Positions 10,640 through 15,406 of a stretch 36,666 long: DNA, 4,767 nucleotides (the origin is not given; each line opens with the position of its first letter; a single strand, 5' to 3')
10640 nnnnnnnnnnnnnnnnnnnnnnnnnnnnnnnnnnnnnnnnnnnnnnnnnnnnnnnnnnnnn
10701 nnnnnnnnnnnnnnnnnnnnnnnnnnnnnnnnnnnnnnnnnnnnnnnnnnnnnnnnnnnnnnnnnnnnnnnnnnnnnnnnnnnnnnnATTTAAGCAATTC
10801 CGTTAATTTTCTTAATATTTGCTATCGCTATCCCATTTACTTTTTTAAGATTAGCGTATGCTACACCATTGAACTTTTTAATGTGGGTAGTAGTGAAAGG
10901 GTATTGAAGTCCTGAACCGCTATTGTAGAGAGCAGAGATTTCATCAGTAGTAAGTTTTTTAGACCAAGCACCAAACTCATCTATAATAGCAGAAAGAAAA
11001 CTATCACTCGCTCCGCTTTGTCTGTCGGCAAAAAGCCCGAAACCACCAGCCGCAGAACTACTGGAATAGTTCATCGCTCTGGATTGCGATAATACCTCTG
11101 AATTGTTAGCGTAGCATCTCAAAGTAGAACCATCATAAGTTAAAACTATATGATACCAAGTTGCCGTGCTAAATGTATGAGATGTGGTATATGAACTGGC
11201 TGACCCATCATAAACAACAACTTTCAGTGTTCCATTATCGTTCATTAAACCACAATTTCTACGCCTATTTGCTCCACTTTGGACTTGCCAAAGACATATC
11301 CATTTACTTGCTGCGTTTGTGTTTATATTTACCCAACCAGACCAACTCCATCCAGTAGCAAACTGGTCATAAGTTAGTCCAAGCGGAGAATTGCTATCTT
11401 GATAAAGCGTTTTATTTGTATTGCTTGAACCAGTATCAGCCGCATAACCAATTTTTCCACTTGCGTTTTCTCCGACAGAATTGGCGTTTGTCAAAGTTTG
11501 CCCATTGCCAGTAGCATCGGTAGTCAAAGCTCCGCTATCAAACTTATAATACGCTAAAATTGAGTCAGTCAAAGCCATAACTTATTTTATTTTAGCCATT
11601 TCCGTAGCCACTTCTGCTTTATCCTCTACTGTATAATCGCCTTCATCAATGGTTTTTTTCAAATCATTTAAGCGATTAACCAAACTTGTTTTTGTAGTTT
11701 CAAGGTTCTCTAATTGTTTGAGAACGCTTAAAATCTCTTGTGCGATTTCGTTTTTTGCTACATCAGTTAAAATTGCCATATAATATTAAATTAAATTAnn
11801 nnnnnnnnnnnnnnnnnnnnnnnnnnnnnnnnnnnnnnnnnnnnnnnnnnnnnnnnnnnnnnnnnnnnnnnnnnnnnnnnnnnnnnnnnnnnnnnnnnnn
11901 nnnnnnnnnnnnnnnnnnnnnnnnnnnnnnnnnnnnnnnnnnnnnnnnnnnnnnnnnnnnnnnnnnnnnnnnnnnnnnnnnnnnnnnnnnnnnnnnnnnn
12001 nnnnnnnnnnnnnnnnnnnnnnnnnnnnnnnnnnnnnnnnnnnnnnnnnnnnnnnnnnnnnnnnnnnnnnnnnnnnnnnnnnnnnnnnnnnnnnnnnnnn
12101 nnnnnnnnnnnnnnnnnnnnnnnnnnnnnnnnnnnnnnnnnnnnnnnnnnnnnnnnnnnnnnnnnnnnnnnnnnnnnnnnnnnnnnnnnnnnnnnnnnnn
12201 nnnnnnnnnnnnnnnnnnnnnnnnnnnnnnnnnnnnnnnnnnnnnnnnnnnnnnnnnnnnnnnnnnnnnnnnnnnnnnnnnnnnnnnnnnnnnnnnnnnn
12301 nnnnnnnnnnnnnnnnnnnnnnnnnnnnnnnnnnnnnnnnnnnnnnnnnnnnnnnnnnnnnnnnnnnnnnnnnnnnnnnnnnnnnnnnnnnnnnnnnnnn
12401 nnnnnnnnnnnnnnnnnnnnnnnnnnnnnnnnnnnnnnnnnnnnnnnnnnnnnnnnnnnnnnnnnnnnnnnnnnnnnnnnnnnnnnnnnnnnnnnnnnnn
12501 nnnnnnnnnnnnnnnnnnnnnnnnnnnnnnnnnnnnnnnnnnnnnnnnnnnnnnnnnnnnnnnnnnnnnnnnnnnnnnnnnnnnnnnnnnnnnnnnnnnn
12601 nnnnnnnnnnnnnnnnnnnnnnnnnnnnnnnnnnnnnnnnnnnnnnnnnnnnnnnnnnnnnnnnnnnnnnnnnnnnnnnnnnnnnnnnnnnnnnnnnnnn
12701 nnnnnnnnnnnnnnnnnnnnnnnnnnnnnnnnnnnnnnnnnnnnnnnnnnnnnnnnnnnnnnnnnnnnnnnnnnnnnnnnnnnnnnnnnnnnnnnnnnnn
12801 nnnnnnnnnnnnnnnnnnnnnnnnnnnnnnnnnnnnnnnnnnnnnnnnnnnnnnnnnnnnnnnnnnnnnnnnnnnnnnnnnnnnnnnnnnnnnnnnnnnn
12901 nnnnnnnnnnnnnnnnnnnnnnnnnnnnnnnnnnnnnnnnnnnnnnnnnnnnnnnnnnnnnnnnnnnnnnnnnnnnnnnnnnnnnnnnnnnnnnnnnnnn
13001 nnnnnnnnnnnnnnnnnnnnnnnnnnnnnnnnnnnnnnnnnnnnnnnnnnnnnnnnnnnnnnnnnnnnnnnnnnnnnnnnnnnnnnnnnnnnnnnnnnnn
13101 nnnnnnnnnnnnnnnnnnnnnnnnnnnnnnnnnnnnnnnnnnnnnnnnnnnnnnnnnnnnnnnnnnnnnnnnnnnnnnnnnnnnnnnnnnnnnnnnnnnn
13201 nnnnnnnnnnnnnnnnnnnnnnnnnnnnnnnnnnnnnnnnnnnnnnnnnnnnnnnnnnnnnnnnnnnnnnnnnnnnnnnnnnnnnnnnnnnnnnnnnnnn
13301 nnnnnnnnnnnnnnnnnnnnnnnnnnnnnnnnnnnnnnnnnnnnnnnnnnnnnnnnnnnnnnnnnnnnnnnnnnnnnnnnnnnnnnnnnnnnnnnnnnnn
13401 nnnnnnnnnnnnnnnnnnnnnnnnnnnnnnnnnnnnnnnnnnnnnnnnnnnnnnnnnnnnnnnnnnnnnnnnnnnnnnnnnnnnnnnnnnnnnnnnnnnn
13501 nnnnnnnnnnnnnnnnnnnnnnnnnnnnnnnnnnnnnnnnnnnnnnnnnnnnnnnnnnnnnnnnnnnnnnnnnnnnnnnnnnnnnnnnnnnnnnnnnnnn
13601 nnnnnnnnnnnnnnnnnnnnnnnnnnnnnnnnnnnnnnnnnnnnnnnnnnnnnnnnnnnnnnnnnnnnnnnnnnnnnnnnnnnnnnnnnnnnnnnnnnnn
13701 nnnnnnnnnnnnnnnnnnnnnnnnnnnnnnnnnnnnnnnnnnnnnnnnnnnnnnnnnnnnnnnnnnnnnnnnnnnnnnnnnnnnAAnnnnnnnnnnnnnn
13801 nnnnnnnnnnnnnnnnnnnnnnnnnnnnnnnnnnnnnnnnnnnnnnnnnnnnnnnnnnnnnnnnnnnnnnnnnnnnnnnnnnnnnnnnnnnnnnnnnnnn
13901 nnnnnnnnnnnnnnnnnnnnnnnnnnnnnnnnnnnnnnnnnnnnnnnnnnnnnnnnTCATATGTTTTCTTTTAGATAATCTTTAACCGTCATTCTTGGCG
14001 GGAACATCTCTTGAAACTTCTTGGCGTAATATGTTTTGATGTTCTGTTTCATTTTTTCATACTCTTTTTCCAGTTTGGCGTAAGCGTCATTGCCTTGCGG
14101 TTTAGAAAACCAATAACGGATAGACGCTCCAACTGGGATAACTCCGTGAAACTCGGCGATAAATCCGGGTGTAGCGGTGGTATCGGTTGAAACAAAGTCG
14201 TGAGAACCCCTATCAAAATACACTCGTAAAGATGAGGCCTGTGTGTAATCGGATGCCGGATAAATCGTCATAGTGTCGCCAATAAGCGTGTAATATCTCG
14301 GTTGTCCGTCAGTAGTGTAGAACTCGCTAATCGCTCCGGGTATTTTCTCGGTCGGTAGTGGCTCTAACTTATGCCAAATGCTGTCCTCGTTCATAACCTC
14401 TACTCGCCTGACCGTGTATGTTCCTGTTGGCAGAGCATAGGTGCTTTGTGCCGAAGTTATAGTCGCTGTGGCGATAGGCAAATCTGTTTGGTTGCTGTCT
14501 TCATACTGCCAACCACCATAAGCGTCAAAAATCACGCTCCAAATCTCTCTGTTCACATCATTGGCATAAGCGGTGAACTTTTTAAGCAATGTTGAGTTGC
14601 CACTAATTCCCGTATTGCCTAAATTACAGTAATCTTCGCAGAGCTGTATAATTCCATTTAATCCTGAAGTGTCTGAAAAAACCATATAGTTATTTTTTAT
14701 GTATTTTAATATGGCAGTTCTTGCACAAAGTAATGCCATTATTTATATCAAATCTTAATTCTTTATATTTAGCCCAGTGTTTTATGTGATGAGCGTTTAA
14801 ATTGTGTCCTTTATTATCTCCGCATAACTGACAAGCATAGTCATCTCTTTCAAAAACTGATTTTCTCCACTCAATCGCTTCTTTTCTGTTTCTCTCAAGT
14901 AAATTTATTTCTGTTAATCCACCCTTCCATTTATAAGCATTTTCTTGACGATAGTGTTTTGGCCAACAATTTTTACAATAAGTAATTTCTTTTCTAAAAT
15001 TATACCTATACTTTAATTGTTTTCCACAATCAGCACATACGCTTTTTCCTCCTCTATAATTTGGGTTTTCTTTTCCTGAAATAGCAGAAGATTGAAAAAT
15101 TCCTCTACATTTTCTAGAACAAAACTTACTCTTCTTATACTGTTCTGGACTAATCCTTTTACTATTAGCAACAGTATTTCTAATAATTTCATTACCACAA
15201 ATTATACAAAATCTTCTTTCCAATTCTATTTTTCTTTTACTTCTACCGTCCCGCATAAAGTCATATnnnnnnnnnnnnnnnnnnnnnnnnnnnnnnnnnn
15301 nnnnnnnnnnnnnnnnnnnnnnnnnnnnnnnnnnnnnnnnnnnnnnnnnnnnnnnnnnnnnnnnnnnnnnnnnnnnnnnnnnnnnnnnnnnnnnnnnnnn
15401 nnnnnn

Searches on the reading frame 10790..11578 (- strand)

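Call 22: search_protein_families(library=pfam, proteins=[window:10790-11578:-], max_evalue=0.01)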
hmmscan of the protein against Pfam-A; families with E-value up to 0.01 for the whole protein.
window:10790-11578:- (262 aa): 1 family
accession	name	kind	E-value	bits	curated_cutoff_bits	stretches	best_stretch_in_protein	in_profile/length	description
PF13385.13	Laminin_G_3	-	4.4e-15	56.6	27.6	1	74-215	16-151/151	Concanavalin A-like lectin/glucanases superfamily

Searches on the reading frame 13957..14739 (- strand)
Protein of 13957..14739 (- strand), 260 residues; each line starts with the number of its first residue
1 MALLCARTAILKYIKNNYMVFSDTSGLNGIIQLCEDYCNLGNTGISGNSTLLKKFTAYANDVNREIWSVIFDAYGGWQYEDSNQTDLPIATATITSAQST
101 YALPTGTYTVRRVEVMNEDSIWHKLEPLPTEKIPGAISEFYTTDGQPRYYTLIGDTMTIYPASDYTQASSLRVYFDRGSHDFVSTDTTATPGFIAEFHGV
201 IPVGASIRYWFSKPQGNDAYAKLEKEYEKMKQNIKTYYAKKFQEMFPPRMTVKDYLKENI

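Call 22: search_protein_families(library=pfam, proteins=[window:13957-14739:-], max_evalue=0.01)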
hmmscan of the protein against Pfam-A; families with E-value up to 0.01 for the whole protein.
window:13957-14739:- (260 aa): 1 family
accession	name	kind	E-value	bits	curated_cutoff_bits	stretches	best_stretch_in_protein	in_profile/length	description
PF24175.2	SU10_adaptor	-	1.6e-07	32.4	27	1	55-201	23-147/194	SU10 adaptor protein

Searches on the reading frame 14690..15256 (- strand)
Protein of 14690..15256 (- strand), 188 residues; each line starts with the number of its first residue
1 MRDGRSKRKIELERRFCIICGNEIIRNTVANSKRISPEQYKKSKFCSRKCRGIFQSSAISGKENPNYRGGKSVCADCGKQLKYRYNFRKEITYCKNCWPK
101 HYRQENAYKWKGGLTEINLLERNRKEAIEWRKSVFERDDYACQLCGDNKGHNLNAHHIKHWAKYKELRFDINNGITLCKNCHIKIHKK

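Call 22: search_protein_families(library=pfam, proteins=[window:14690-15256:-], max_evalue=0.01)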
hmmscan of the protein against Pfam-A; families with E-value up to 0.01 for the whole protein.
window:14690-15256:- (188 aa): 2 families
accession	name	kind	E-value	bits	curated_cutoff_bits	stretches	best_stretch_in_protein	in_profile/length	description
PF01844.29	HNH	-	1.1e-07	32.4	21.4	1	142-188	1-47/47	HNH endonuclease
PF13391.12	HNH_2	-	2.3e-06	27.8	21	1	142-184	1-57/66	HNH endonuclease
